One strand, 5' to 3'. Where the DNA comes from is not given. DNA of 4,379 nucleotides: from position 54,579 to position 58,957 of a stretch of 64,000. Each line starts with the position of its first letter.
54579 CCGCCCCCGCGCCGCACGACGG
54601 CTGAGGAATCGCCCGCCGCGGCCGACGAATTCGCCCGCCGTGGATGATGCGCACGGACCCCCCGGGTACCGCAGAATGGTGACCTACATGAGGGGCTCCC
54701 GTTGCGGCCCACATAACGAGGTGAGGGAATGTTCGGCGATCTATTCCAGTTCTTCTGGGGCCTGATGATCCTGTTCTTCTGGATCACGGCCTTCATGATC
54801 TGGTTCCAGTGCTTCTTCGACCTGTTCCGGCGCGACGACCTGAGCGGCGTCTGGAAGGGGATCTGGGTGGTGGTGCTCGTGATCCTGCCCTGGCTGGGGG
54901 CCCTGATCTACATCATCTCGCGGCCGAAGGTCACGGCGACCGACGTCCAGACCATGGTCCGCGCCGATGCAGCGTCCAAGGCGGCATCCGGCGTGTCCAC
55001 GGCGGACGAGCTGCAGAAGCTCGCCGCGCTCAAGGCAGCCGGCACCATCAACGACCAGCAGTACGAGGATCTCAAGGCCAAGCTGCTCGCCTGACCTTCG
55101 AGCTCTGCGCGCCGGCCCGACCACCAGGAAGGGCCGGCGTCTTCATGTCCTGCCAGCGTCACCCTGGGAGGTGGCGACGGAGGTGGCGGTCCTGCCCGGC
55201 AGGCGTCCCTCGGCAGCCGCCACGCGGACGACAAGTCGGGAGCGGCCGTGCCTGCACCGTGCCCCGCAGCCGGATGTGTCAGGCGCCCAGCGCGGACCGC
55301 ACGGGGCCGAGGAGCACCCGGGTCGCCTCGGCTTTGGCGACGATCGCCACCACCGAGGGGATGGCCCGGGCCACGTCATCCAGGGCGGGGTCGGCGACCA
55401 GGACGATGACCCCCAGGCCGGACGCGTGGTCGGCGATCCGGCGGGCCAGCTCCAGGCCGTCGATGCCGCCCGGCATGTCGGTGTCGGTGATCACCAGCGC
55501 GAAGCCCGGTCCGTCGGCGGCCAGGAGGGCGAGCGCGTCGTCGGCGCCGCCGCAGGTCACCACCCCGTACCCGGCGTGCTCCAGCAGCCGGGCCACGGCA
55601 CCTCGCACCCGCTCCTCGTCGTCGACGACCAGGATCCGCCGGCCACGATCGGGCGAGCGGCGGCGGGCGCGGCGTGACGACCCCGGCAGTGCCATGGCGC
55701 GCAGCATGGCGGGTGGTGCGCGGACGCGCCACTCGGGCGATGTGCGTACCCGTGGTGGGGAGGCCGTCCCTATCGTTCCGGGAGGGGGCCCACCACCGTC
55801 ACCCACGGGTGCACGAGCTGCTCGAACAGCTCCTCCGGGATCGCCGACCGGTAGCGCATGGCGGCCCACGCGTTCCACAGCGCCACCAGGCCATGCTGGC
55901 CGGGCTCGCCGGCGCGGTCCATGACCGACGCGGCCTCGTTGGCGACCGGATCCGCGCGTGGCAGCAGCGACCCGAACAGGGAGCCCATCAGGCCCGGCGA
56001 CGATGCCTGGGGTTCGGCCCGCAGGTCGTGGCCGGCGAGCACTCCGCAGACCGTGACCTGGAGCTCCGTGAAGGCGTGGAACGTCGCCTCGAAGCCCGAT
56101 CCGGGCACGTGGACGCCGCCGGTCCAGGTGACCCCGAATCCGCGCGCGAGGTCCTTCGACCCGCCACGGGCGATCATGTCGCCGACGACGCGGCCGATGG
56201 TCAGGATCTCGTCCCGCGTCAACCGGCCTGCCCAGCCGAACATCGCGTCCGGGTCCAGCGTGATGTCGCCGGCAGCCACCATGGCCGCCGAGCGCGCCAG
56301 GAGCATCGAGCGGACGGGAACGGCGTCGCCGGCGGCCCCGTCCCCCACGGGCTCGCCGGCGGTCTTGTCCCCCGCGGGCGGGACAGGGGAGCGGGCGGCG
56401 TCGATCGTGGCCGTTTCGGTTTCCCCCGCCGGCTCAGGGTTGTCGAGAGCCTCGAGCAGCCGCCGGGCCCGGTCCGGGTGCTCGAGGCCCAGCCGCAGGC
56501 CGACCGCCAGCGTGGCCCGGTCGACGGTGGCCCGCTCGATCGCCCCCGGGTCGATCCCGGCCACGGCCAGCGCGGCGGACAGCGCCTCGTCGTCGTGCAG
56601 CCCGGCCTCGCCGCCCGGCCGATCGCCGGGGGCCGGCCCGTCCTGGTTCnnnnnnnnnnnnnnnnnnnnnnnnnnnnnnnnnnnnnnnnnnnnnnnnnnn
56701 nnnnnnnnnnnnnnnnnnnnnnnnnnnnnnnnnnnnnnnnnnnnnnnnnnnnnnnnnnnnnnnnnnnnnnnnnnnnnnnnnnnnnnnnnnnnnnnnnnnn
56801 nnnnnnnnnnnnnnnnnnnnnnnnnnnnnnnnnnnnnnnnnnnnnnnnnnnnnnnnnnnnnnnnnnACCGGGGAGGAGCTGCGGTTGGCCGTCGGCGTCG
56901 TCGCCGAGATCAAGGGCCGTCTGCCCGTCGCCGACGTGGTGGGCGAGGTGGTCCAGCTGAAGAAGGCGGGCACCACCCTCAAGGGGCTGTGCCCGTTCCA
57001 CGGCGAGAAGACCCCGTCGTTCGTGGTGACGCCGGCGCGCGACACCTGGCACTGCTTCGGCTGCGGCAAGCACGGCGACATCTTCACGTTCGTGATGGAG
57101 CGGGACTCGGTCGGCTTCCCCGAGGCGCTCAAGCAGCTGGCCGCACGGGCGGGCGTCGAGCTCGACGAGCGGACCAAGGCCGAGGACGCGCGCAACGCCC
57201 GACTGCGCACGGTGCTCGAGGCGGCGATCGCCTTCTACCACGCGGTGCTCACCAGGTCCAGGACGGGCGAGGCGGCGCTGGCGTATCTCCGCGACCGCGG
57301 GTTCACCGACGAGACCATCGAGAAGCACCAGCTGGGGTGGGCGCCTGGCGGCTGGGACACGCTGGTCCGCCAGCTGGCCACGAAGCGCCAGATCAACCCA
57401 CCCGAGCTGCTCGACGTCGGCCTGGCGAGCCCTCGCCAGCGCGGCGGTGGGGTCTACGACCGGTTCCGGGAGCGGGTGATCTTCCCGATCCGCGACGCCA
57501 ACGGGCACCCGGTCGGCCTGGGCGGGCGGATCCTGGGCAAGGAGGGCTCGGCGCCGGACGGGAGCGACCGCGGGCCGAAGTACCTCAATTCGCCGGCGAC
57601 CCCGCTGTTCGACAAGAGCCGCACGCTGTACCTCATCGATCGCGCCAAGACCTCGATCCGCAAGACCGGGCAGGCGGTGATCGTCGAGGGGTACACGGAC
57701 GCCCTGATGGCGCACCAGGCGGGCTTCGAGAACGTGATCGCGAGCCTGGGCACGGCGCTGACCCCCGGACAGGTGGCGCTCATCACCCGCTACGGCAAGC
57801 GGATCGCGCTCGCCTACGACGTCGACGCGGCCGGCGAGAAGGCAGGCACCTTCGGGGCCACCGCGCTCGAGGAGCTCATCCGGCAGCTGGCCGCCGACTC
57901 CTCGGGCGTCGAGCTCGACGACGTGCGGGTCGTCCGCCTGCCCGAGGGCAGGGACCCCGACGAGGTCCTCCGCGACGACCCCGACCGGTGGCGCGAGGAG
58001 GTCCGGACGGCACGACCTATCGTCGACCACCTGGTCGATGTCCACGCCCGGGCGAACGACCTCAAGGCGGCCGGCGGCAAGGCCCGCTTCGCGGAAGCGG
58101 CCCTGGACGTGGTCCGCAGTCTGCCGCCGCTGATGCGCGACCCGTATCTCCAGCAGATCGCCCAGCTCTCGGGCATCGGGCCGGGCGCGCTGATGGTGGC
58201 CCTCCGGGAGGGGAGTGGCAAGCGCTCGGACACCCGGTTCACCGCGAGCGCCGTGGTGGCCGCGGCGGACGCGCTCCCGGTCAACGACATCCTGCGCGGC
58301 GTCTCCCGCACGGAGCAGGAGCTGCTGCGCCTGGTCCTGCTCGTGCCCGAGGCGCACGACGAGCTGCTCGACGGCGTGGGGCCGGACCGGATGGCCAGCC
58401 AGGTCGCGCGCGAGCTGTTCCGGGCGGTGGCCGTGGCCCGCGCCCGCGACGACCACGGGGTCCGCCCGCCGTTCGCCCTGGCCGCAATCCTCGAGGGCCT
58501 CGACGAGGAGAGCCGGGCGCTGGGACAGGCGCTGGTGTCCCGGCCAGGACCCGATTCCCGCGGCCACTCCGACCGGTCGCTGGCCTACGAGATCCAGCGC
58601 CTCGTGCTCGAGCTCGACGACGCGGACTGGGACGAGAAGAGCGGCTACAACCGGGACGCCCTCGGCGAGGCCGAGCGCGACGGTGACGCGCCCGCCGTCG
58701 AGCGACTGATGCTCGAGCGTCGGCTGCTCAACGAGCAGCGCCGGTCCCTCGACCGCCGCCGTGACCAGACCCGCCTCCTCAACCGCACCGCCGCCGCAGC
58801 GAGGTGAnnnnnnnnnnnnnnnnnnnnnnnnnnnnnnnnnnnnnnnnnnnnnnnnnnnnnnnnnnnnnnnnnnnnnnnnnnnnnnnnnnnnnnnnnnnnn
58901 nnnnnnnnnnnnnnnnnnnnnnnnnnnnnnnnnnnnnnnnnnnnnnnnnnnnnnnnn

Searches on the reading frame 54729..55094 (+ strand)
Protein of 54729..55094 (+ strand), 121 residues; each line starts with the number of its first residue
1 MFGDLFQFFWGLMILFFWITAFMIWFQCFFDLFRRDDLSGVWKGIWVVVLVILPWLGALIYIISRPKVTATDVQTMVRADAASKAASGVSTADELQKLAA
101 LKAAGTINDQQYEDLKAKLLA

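Call 9: search_protein_families(library=pfam, proteins=[window:54729-55094:+], max_evalue=0.001)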
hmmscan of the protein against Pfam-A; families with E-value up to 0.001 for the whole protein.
window:54729-55094:+ (121 aa): 2 families
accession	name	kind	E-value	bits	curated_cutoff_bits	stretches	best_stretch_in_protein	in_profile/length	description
PF09851.14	SHOCT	-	1.8e-06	27.9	27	1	93-120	1-28/28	Short C-terminal domain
PF13396.11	PLDc_N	-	0.00017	21.9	23.3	1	25-64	3-40/42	Phospholipase_D-nuclease N-terminal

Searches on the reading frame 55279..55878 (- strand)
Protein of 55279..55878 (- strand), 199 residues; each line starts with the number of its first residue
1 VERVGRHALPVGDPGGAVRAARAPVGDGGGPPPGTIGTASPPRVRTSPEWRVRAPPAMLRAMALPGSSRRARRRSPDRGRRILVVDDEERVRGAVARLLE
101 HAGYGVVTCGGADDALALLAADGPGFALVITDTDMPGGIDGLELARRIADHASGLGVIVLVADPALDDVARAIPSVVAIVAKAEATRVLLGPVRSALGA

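Call 19: search_protein_families(library=pfam, proteins=[window:55279-55878:-], max_evalue=0.001)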
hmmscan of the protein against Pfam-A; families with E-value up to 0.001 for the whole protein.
window:55279-55878:- (199 aa): 1 family
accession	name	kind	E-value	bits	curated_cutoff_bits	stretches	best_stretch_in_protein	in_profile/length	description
PF00072.30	Response_reg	-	1.6e-15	57.7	30.2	1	82-173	1-89/111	Response regulator receiver domain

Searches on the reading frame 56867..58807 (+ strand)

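Call 19: search_protein_families(library=pfam, proteins=[window:56867-58807:+], max_evalue=0.001)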
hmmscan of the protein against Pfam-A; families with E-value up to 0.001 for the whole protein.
window:56867-58807:+ (646 aa): 6 families
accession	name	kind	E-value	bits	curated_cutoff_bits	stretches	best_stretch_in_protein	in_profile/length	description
PF08275.17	DNAG_N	-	6.5e-35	120.4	26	1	124-261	2-128/128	DNA primase catalytic core, N-terminal domain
PF01807.25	Zn_ribbon_DnaG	-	4.1e-31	107.1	24.9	1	11-102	5-96/98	CHC2 zinc finger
PF13155.12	Toprim_2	-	1.6e-14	54.5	22.1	1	271-368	1-88/88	Toprim-like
PF13662.12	Toprim_4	-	7.2e-14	52.2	25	1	269-334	2-74/85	Toprim domain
PF01751.28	Toprim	-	5.6e-11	42.9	23.1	1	270-340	2-86/96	Toprim domain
PF10410.14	DnaB_bind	-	3.3e-07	30.9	20.6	1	387-439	2-55/56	DnaB-helicase binding domain of primase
